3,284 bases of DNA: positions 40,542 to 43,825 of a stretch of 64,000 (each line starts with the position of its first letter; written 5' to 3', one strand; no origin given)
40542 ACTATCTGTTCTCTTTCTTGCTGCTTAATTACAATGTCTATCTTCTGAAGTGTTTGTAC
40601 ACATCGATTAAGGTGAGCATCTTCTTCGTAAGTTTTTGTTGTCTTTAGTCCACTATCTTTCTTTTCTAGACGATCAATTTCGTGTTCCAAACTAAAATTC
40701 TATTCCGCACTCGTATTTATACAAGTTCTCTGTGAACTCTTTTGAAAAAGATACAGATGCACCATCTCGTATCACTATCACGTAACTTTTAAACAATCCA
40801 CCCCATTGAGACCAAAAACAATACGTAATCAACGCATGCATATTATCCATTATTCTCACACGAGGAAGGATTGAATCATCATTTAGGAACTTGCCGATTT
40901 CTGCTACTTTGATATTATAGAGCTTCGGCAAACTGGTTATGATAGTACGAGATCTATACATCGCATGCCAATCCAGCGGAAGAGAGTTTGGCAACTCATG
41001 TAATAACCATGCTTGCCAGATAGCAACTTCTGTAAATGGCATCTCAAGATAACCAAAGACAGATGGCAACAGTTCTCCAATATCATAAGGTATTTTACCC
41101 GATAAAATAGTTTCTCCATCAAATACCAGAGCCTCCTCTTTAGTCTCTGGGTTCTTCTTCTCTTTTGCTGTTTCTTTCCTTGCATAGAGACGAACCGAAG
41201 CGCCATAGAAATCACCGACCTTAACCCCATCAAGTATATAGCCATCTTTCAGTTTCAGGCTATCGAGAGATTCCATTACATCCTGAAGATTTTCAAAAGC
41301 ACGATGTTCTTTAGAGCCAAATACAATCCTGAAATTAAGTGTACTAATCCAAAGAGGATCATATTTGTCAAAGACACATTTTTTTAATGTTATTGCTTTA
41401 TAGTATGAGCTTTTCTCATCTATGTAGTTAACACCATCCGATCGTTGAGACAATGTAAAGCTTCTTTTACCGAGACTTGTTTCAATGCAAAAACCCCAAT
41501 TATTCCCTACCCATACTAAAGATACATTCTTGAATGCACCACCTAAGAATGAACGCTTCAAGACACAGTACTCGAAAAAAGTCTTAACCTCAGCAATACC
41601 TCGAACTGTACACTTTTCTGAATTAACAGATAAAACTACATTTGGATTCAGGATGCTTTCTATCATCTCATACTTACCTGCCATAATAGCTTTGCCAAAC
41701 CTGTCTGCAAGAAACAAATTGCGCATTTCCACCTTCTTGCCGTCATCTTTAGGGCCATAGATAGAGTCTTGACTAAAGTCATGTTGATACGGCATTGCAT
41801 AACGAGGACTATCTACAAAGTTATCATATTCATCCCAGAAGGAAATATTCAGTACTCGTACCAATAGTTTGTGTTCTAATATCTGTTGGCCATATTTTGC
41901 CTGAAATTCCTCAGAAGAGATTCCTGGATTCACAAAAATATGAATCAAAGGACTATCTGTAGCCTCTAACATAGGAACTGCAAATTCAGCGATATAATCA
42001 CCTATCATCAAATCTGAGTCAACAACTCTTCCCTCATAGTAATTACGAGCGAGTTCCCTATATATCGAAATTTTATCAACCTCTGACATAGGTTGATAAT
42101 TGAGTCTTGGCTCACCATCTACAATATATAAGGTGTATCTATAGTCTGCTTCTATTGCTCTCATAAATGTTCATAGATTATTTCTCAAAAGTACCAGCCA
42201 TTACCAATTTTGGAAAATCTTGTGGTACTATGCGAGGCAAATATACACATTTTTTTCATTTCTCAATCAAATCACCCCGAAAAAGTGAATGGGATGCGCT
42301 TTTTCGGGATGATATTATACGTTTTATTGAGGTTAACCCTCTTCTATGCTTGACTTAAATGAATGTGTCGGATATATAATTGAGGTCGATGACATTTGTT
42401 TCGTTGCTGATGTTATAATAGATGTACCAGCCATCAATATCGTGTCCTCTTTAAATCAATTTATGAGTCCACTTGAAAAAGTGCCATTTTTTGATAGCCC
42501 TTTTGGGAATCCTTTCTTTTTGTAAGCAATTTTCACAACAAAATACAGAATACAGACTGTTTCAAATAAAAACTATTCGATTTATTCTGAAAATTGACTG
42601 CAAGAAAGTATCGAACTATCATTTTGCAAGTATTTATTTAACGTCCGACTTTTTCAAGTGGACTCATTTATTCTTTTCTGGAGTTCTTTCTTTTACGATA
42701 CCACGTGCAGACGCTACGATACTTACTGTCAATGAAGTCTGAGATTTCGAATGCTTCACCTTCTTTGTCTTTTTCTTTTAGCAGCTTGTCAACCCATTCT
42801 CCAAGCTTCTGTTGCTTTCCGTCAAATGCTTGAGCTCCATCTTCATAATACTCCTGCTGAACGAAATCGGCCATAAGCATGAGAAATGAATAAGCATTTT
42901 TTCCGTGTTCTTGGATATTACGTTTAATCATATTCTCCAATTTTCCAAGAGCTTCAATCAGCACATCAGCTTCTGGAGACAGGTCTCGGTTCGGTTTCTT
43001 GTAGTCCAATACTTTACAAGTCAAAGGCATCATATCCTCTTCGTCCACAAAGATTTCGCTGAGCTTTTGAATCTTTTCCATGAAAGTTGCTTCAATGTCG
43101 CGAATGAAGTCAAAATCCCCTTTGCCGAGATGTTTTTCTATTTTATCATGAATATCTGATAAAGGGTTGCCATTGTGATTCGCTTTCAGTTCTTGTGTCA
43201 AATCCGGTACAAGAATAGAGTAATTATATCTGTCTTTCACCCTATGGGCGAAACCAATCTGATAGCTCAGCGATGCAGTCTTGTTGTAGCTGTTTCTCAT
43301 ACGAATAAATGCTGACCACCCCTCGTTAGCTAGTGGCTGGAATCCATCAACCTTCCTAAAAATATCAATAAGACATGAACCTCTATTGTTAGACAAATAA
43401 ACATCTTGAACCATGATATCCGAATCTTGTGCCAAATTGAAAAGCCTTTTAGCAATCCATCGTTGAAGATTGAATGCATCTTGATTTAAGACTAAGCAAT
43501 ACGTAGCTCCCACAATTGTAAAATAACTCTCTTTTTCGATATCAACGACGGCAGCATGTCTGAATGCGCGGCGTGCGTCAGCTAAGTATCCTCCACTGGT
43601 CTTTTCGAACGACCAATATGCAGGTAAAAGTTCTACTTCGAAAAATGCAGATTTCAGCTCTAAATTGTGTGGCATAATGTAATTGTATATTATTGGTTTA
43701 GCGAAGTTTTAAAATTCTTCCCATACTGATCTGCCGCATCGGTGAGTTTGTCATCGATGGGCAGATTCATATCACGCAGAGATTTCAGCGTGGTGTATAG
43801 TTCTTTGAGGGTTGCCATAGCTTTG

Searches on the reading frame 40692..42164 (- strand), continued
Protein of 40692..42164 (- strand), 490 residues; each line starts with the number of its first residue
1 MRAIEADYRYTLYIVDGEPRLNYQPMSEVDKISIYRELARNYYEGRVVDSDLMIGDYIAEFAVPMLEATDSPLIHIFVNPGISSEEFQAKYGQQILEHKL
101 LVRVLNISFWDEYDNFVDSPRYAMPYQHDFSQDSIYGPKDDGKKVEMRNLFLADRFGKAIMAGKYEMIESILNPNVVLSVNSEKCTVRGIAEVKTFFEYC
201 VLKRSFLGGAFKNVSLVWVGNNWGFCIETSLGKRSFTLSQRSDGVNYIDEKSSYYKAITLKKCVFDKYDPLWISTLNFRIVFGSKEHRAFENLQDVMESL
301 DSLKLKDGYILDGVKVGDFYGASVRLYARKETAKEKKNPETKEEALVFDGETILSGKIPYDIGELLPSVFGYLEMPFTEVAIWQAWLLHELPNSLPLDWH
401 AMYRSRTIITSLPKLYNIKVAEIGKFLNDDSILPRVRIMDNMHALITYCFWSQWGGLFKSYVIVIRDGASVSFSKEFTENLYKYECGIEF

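Call 59: search_protein_families(library=pfam, alignment_id=A1, max_evalue=0.05)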
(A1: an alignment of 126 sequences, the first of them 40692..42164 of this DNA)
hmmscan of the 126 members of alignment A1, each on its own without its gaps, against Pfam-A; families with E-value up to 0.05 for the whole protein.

A. member 1, window:40692-42164:- (490 aa): 0 families

B. families by the number of members that match (of 126 scanned): 50 families (the first 25 are shown)
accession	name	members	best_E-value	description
PF00498.31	FHA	2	2.4e-20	FHA domain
PF16697.10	Yop-YscD_cpl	2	2.6e-13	Inner membrane component of T3SS, cytoplasmic domain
PF12680.13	SnoaL_2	2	0.00012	SnoaL-like domain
PF01954.22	AF2212-like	2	0.0024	AF2212-like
PF04155.23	Ground-like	2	0.012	Ground-like domain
PF10127.15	RlaP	1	1.4e-73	RNA repair pathway DNA polymerase beta family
PF13306.12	LRR_5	1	8.1e-15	BspA type Leucine rich repeat region (6 copies)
PF00069.31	Pkinase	1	1.2e-13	Protein kinase domain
PF00782.25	DSPc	1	2.8e-08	Dual specificity phosphatase, catalytic domain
PF03109.22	ABC1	1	4.6e-06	ABC1 atypical kinase-like domain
PF07714.23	PK_Tyr_Ser-Thr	1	8.1e-05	Protein tyrosine and serine/threonine kinase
PF08238.18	Sel1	1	0.00011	Sel1 repeat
PF15048.11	OSTbeta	1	0.00018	Organic solute transporter subunit beta protein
PF22784.1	PTP-SAK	1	0.00049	Swiss Army Knife protein, DSP-PTPase phosphatase domain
PF05876.18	GpA_ATPase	1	0.00062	Phage terminase large subunit gpA, ATPase domain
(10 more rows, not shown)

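Call 83: search_solved_structures(query=A1, max_evalue=10, show_alignments=2)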
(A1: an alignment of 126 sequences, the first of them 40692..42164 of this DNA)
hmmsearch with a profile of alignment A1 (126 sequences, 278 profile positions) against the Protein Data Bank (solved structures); distinct sequences matched with E-value up to 10: 0.

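Call 84: list_cluster_members(proteins=[P0004, P0005, P0009, P0012, P0013, P0019, P0030, P0155, P0244, P0165])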
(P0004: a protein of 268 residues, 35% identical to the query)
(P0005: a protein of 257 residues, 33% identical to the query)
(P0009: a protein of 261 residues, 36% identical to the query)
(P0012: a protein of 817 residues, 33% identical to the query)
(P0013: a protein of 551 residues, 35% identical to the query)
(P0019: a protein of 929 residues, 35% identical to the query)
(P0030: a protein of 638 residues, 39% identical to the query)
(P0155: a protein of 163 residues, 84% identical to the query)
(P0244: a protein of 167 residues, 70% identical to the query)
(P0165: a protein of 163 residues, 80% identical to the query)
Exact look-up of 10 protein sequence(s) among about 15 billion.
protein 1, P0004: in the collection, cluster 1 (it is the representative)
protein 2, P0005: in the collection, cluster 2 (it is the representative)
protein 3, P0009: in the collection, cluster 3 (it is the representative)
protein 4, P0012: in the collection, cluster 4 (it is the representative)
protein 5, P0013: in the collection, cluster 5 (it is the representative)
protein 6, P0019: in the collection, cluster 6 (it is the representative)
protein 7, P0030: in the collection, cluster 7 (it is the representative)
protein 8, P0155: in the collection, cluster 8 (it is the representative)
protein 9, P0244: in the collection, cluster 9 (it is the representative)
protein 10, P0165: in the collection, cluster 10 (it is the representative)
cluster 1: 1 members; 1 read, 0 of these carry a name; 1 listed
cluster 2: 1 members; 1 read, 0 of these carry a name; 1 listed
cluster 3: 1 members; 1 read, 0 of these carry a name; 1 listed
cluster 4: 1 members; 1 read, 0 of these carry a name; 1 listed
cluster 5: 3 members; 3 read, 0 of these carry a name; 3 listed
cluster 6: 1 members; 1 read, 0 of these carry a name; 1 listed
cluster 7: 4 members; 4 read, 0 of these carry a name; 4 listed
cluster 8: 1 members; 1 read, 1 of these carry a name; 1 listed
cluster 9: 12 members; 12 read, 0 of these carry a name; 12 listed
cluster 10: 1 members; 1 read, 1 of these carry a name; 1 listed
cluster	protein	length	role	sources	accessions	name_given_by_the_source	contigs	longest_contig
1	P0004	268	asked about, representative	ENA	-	-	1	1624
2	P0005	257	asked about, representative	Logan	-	-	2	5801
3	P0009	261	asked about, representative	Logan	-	-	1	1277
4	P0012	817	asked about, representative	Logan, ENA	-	-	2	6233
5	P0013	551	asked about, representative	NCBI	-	-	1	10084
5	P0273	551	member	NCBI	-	-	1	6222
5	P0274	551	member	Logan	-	-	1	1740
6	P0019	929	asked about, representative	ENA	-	-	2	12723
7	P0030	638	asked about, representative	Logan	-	-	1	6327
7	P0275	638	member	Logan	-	-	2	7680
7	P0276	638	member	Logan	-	-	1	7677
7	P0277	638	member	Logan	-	-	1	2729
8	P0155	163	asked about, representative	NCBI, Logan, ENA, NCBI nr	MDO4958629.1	MAG: hypothetical protein Q4E68_05175 [Prevotellaceae bacterium] | hypothetical protein [Prevotellaceae bacterium]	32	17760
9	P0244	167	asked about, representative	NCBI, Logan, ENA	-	-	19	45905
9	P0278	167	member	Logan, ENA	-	-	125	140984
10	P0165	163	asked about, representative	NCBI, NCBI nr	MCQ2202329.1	MAG: hypothetical protein MJZ27_09610 [Bacteroidales bacterium] | hypothetical protein [Bacteroidales bacterium]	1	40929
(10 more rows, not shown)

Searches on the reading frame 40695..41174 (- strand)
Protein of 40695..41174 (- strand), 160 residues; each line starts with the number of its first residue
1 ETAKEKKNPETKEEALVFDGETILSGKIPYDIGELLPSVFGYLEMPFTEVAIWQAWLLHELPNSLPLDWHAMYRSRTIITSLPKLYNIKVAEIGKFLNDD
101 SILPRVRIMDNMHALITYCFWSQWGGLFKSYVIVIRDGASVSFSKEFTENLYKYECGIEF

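Call 51: search_solved_structures(query=A3, max_evalue=10)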
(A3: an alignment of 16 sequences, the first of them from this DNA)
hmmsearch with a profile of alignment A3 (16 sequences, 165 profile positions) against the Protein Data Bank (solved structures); distinct sequences matched with E-value up to 10: 1.
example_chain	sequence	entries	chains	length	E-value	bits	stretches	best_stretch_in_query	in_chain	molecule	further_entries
1ni3_A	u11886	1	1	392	0.98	12.5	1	84-125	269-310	YchF GTP-binding protein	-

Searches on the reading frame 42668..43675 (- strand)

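Call 3: search_protein_families(library=pfam, proteins=[window:42668-43675:-], max_evalue=0.1)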
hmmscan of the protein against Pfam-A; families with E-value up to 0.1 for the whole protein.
window:42668-43675:- (335 aa): 1 family
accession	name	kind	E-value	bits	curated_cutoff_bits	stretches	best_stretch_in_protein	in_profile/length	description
PF22005.2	WWE_1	-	0.029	15.1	27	0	20-73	17-70/72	Parp14 WWE domain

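Call 4: search_protein_families(library=padloc, proteins=[window:42668-43675:-], max_evalue=0.1)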
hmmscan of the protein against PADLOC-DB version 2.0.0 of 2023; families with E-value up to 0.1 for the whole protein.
window:42668-43675:- (335 aa): 0 families

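Call 5: search_protein_families(library=ncbifam, proteins=[window:42668-43675:-], max_evalue=0.1)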
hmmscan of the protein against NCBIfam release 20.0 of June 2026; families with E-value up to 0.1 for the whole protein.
window:42668-43675:- (335 aa): 0 families

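Call 12: search_protein_families(library=phrogs, proteins=[window:42668-43675:-], max_evalue=0.1)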
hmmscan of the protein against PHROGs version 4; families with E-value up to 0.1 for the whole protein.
window:42668-43675:- (335 aa): 0 families
